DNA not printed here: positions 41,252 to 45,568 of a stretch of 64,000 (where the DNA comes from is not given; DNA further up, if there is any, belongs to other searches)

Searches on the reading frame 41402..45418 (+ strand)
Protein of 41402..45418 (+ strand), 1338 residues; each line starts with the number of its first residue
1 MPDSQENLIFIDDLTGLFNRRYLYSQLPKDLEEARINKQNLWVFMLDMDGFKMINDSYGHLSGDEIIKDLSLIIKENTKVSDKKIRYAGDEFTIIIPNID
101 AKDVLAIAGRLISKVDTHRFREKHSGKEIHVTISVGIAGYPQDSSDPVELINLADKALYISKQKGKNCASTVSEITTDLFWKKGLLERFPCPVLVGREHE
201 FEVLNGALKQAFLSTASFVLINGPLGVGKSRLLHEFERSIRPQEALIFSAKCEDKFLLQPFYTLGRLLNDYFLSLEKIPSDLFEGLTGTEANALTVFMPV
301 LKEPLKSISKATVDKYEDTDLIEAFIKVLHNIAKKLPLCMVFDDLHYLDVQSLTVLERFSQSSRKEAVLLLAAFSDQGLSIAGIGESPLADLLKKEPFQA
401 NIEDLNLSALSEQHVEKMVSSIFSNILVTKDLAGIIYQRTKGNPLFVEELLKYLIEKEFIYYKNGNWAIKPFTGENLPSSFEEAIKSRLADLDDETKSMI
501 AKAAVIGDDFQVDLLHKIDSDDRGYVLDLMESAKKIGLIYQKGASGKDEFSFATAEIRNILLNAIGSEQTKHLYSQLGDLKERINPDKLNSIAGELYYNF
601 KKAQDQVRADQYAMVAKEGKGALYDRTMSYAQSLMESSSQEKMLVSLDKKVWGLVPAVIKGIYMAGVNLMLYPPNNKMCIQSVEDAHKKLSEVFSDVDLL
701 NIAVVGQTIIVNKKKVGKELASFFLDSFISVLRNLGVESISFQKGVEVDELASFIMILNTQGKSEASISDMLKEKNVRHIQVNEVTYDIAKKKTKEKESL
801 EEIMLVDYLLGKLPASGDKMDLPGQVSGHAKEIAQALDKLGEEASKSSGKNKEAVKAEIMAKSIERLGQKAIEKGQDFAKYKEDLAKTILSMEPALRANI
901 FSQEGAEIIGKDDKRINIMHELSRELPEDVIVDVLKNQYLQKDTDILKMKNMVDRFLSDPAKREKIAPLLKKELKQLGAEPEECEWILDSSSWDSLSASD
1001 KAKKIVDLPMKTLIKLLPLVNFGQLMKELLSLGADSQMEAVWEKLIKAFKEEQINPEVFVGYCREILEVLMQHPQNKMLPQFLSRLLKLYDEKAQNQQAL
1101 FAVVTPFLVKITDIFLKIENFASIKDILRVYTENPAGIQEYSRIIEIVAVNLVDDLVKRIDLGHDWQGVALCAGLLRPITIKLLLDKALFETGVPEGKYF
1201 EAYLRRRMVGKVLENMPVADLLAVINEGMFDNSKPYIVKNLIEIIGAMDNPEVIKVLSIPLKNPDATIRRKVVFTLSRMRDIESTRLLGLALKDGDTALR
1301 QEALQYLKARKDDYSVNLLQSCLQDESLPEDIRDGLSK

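Call 8: search_protein_families(library=pfam, proteins=[window:41402-45418:+], max_evalue=0.001)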
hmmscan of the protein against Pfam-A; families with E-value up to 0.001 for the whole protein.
window:41402-45418:+ (1338 aa): 5 families
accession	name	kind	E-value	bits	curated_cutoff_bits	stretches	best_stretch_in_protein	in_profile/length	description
PF00990.26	GGDEF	-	5.5e-43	147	23.8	1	10-167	2-160/161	Diguanylate cyclase, GGDEF domain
PF13191.12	AAA_16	-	1.4e-20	74.9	32.6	1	194-365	2-161/167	AAA ATPase domain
PF13646.12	HEAT_2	-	2.8e-09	37.6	27.7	1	1261-1327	8-75/88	HEAT repeats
PF13401.12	AAA_22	-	0.00019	22.2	27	0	215-371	4-120/130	AAA domain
PF01637.24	ATPase_2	-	0.00067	20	33.2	0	197-448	4-223/225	ATPase domain predominantly from Archaea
